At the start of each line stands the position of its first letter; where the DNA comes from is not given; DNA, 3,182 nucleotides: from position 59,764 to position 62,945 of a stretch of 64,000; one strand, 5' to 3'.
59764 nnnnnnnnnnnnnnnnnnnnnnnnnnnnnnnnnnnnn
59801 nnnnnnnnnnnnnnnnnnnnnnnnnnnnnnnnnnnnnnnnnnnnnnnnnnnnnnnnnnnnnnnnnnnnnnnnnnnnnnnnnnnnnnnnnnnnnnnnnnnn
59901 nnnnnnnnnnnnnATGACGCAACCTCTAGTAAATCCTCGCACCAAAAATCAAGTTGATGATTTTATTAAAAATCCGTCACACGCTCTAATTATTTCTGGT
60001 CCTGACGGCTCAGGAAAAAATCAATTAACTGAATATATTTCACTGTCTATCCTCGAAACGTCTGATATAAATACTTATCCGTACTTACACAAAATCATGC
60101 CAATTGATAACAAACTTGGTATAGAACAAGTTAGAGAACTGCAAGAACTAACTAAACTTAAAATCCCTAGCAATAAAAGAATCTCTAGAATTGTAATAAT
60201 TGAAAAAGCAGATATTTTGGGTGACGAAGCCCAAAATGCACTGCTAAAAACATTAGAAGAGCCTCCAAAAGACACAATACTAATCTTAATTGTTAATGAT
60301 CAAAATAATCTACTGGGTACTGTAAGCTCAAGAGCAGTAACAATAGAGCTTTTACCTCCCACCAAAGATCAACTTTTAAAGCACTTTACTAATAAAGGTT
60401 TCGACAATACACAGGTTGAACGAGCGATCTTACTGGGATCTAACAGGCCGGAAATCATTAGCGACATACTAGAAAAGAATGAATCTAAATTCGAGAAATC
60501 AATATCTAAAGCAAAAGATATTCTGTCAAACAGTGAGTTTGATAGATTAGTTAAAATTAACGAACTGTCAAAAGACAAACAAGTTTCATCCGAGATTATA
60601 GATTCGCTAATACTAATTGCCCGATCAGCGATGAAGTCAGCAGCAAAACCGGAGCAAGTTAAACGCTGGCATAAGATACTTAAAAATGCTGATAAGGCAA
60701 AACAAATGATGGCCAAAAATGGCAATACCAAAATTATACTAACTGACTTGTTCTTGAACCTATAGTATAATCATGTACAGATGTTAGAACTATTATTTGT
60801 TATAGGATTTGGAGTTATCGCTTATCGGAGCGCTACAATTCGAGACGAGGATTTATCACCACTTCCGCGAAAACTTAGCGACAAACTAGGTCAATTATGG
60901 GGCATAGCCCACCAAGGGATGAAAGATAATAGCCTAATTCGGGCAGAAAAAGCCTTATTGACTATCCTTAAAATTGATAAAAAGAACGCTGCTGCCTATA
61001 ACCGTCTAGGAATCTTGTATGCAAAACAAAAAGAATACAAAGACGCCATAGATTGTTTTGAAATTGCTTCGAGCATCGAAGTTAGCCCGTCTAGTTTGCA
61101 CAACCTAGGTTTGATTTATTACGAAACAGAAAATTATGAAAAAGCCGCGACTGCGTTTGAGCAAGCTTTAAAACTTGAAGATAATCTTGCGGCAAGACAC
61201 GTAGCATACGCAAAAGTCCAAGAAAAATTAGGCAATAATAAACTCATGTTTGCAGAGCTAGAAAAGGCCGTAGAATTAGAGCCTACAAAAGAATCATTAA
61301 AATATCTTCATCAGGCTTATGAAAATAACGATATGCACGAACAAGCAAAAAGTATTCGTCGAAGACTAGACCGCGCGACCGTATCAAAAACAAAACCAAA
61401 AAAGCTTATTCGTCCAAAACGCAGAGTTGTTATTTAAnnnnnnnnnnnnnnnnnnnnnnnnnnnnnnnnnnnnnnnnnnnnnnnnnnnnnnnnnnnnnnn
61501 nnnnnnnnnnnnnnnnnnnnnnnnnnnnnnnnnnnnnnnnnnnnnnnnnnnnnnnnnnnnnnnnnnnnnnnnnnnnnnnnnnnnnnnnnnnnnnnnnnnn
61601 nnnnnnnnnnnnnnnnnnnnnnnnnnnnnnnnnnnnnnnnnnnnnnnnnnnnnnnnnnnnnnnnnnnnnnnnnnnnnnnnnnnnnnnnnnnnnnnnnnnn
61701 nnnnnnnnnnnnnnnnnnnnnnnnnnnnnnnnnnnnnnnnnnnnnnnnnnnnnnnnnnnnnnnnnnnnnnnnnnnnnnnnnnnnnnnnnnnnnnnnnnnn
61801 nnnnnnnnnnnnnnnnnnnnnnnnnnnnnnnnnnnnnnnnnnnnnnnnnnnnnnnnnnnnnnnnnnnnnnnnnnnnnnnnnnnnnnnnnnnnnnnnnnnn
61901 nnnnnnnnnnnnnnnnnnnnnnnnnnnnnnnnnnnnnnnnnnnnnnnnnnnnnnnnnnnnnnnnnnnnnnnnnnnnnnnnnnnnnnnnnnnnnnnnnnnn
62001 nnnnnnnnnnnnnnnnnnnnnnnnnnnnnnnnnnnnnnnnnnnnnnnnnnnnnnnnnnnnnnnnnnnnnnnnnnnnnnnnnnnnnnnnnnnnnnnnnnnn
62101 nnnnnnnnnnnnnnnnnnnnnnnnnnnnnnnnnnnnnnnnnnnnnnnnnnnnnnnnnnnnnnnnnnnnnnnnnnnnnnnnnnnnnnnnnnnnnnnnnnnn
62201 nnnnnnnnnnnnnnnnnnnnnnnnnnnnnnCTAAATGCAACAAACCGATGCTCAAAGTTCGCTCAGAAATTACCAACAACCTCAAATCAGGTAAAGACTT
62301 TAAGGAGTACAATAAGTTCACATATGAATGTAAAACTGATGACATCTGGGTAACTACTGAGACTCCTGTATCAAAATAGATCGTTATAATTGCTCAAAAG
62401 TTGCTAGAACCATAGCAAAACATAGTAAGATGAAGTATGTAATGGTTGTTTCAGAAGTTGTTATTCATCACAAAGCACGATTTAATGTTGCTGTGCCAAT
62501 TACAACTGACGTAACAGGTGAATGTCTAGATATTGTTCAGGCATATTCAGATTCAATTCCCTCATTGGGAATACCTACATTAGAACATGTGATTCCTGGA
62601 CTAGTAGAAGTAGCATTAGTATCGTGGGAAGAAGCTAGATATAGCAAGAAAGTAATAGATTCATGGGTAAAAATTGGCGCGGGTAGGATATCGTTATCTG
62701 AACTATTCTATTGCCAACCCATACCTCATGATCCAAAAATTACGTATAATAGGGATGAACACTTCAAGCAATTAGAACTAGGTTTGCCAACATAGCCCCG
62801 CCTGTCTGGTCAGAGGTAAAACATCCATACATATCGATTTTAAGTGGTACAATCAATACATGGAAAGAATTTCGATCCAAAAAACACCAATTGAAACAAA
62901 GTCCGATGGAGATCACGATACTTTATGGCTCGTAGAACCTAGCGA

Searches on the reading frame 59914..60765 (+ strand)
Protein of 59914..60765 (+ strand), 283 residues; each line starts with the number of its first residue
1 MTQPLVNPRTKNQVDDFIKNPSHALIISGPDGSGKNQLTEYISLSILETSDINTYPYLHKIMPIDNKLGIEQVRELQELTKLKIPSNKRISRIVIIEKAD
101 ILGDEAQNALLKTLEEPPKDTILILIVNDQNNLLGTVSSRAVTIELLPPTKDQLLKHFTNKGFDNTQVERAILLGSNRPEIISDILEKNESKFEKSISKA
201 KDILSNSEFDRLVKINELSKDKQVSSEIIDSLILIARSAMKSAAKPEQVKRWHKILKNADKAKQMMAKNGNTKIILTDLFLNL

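Call 13: search_protein_families(library=pfam, proteins=[window:59914-60765:+], max_evalue=0.01)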
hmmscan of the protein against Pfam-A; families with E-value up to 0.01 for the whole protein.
window:59914-60765:+ (283 aa): 2 families
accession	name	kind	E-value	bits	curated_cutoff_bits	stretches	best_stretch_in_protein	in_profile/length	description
PF13177.12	DNA_pol3_delta2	-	1e-23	84.5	27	1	21-148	18-159/161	DNA polymerase III, delta subunit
PF00437.27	T2SSE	-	0.00027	20.1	24.9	1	7-53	127-172/370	Type II/IV secretion system protein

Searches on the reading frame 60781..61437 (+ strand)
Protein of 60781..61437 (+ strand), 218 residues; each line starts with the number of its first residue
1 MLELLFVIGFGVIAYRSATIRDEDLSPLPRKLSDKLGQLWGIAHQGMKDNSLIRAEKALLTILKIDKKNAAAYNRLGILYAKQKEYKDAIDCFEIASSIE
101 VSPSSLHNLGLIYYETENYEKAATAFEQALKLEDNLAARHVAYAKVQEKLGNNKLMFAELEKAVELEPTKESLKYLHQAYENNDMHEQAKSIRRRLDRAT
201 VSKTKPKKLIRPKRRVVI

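Call 13: search_protein_families(library=pfam, proteins=[window:60781-61437:+], max_evalue=0.01)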
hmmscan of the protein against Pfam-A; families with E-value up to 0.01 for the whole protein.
window:60781-61437:+ (218 aa): 19 families
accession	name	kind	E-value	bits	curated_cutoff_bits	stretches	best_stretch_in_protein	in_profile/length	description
PF07719.23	TPR_2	-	1.9e-15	56.1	27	2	105-135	3-33/34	Tetratricopeptide repeat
PF00515.34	TPR_1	-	3.9e-14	52.2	27.8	2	70-94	1-25/34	Tetratricopeptide repeat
PF13181.12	TPR_8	-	3.1e-13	49.1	25.7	1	104-134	2-32/34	Tetratricopeptide repeat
PF13424.12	TPR_12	-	4.1e-12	46.6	30.1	2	104-166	4-67/77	Tetratricopeptide repeat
PF13374.12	TPR_10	-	3.7e-09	36.7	27.5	1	104-131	3-30/42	Tetratricopeptide repeat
PF13176.12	TPR_7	-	6.1e-09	35.7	27.9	1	105-133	1-29/36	Tetratricopeptide repeat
PF13414.12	TPR_11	-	1.9e-08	34.3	26.8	2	110-151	1-42/42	TPR repeat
PF23914.1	TPR_CcmH_CycH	-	2.8e-08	34.2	42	1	109-147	56-94/158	Cytochrome c-type biogenesis protein H TPR domain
PF13432.12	TPR_16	-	6.2e-08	33.4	32.7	2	54-94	15-55/65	Tetratricopeptide repeat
PF14559.12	TPR_19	-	2.7e-07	31.3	25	1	54-94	9-49/68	Tetratricopeptide repeat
PF13428.12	TPR_14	-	1.4e-06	28.8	23.5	0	106-145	4-43/44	Tetratricopeptide repeat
PF13431.12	TPR_17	-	2e-06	28.1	24.4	1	59-90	2-33/34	Tetratricopeptide repeat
PF13371.12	TPR_9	-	4e-06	27.2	35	0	103-140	29-66/73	Tetratricopeptide repeat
PF12895.13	ANAPC3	-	1.1e-05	26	27.2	1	83-153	2-72/82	Anaphase-promoting complex, cyclosome, subunit 3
PF13174.12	TPR_6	-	1.8e-05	25.5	26.3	0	106-131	3-28/33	Tetratricopeptide repeat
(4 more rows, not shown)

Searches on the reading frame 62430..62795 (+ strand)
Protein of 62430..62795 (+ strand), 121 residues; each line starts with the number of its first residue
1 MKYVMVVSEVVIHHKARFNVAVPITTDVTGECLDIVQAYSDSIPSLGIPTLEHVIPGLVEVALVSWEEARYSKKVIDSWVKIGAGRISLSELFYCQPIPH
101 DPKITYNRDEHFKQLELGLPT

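Call 13: search_protein_families(library=pfam, proteins=[window:62430-62795:+], max_evalue=0.01)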
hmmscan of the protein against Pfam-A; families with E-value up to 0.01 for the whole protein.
window:62430-62795:+ (121 aa): 0 families

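Call 59: find_encoding_contigs(protein=window:62430-62795:+, flank=10000, max_places=3)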
Protein window:62430-62795:+ (121 aa): 1 contig read that carries it; 1 place shown.
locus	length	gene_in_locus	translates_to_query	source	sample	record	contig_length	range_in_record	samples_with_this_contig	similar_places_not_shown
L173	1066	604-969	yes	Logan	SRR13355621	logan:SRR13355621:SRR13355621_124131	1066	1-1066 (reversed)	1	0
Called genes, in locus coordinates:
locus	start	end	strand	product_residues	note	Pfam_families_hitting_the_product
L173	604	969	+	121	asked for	-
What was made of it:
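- Tried and rejected: A look-up at the window's 3' end returned only a 1-kb contig (call 59).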
